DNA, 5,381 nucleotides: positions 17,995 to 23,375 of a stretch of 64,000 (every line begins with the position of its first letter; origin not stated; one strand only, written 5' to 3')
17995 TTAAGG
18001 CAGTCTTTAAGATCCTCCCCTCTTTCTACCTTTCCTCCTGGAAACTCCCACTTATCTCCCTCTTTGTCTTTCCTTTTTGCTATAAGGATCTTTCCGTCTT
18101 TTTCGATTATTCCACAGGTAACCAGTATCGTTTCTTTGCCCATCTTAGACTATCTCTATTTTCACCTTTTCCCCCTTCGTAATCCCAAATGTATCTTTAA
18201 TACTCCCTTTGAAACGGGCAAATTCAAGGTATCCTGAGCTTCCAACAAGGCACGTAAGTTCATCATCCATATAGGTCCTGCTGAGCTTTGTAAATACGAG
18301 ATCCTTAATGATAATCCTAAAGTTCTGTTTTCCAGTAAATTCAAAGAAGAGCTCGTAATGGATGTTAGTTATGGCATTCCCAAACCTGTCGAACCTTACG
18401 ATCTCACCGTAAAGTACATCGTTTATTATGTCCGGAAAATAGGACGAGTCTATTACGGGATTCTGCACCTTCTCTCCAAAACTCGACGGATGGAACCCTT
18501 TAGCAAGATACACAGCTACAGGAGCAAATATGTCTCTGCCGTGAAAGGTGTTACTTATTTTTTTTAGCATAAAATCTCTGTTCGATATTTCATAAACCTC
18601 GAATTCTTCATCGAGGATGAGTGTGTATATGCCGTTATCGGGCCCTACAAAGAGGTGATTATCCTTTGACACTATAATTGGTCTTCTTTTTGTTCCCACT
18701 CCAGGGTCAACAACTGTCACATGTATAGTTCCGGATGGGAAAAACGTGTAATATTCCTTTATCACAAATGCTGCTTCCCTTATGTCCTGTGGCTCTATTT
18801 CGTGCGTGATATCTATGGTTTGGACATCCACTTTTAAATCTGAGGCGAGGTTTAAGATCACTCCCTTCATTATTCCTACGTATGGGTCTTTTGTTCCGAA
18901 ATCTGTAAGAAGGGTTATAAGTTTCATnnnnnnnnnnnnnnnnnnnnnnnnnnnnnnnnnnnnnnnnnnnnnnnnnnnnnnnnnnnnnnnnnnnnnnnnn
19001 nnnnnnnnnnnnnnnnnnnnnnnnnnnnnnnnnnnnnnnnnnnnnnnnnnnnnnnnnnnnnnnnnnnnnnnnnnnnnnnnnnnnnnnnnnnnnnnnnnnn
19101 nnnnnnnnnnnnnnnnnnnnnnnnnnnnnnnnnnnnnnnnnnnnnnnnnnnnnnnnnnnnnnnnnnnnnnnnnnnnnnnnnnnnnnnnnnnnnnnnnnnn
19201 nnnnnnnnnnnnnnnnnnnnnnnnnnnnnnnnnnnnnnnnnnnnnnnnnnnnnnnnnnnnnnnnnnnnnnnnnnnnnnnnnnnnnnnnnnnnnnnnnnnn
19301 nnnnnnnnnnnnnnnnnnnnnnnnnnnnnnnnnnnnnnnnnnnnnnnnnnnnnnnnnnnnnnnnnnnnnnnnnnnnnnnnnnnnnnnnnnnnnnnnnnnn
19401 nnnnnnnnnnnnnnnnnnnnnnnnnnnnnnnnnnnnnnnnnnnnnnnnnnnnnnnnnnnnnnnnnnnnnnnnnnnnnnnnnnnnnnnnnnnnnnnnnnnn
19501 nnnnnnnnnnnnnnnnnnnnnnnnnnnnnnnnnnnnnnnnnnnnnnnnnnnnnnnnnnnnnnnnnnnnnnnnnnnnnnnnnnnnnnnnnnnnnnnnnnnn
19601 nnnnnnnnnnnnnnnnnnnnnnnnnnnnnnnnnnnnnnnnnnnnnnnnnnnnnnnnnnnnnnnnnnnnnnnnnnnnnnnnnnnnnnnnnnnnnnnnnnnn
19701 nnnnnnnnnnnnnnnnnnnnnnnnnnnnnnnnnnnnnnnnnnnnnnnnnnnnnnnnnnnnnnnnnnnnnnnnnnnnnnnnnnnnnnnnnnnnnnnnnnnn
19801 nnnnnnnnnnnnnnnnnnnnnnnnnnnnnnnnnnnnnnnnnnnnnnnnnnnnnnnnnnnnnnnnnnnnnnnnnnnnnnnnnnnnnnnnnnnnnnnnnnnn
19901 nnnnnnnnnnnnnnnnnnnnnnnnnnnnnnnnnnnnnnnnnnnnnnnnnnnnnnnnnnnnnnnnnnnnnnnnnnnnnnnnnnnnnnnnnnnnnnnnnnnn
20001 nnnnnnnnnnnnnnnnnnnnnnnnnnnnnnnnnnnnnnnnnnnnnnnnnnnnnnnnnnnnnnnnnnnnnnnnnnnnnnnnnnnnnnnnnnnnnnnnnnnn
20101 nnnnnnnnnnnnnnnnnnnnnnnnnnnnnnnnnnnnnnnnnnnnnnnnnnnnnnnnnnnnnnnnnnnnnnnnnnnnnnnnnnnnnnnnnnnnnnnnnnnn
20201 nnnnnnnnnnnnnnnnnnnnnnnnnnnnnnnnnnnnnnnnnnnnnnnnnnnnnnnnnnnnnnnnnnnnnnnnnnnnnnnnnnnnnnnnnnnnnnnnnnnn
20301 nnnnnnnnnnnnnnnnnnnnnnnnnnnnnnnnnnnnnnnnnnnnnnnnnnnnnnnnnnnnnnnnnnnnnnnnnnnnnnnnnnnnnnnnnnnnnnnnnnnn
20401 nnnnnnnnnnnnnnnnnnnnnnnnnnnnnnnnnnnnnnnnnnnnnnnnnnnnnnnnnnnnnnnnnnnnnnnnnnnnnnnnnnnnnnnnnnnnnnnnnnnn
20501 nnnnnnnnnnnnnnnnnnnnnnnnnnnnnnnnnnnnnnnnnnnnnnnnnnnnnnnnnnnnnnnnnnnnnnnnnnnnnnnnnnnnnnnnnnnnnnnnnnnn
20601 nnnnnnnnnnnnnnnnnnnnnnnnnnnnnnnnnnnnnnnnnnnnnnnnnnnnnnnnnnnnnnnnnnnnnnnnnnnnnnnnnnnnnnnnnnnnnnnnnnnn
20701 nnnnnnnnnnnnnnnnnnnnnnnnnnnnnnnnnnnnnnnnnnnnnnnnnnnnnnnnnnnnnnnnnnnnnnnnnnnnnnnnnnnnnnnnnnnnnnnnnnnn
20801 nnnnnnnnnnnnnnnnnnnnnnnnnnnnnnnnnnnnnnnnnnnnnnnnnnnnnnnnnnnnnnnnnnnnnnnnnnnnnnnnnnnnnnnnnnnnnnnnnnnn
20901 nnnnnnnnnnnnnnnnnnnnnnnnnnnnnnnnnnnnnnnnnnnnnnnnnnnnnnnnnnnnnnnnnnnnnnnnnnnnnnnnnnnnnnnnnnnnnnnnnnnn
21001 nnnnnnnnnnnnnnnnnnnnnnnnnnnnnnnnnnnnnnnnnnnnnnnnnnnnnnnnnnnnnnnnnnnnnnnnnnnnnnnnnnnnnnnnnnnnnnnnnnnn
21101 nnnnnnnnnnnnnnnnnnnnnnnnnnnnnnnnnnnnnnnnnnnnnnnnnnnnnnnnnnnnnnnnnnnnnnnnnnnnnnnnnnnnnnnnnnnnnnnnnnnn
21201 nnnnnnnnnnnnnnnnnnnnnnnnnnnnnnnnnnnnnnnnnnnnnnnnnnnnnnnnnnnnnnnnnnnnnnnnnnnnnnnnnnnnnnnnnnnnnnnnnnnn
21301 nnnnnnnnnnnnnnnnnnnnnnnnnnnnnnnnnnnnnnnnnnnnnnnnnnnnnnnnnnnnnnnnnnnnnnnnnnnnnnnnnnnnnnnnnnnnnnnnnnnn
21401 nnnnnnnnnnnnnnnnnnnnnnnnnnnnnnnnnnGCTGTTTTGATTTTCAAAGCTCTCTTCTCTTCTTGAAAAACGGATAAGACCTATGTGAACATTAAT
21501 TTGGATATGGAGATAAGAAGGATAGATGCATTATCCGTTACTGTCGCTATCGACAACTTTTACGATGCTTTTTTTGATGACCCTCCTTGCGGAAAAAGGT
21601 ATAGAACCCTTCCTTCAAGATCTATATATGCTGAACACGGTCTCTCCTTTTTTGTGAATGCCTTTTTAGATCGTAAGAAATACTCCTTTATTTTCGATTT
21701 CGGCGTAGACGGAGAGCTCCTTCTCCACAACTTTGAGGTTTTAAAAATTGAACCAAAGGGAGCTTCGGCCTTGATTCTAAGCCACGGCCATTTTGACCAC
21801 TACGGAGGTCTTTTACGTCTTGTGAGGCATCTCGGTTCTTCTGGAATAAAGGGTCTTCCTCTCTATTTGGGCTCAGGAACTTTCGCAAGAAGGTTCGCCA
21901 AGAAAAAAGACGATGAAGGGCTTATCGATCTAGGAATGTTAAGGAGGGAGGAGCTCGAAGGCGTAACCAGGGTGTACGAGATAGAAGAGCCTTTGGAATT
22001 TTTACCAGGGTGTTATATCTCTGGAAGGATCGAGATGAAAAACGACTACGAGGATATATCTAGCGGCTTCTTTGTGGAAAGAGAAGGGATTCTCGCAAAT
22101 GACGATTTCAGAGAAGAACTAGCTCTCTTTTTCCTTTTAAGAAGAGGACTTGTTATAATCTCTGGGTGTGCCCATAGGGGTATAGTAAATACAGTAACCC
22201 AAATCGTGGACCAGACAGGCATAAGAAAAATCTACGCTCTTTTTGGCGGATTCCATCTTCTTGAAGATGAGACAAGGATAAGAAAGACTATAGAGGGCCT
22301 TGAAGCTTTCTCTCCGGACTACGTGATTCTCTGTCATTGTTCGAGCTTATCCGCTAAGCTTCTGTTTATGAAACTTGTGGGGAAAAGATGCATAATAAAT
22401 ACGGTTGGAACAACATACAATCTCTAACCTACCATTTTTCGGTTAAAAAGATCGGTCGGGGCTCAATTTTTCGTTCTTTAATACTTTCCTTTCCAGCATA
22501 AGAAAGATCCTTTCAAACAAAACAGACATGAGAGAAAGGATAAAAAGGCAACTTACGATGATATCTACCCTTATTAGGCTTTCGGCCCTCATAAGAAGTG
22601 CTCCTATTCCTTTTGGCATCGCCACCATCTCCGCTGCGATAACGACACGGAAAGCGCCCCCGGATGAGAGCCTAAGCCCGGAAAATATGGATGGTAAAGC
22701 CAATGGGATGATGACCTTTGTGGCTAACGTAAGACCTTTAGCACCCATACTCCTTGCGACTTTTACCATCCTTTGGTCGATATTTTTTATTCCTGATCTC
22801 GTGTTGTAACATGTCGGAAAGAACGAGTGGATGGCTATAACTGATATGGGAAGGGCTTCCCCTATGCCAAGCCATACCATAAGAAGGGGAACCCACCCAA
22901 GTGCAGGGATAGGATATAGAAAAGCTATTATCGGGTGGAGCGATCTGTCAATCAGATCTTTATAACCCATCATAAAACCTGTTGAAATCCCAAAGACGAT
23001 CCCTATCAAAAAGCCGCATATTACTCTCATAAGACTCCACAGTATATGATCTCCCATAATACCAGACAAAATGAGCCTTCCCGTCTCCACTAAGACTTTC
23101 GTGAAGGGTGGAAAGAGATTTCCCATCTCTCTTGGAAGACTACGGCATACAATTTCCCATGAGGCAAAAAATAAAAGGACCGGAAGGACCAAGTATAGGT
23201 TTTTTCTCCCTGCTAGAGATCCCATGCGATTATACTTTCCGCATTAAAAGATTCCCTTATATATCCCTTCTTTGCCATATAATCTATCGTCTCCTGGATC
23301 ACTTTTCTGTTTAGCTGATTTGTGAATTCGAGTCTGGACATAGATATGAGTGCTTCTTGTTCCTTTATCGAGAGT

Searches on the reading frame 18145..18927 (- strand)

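Call 13: search_protein_families(library=pfam, proteins=[window:18145-18927:-], max_evalue=0.00001)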
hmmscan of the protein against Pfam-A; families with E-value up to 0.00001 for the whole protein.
window:18145-18927:- (260 aa): 2 families
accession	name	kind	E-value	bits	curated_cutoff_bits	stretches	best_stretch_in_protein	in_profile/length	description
PF01887.21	SAM_HAT_N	-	3.1e-56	189.6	26.3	1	4-151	1-145/145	SAM hydroxide adenosyltransferase N-terminal domain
PF20257.3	SAM_HAT_C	-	4.4e-15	56.2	25.5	1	174-256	1-84/84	SAM hydroxide adenosyltransferase C-terminal domain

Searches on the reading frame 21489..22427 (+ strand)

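Call 13: search_protein_families(library=pfam, proteins=[window:21489-22427:+], max_evalue=0.00001)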
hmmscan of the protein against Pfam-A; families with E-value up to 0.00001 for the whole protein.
window:21489-22427:+ (312 aa): 1 family
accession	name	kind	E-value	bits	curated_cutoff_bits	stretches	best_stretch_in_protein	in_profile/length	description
PF00753.33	Lactamase_B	-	1.6e-08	35.2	22.7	1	56-121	6-73/196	Metallo-beta-lactamase superfamily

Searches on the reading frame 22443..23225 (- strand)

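Call 13: search_protein_families(library=pfam, proteins=[window:22443-23225:-], max_evalue=0.00001)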
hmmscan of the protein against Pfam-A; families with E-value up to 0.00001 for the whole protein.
window:22443-23225:- (260 aa): 1 family
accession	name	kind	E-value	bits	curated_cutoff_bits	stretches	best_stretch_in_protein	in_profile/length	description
PF00528.27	BPD_transp_1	-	1.2e-25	90.8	26.4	1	75-249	1-183/184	Binding-protein-dependent transport system inner membrane component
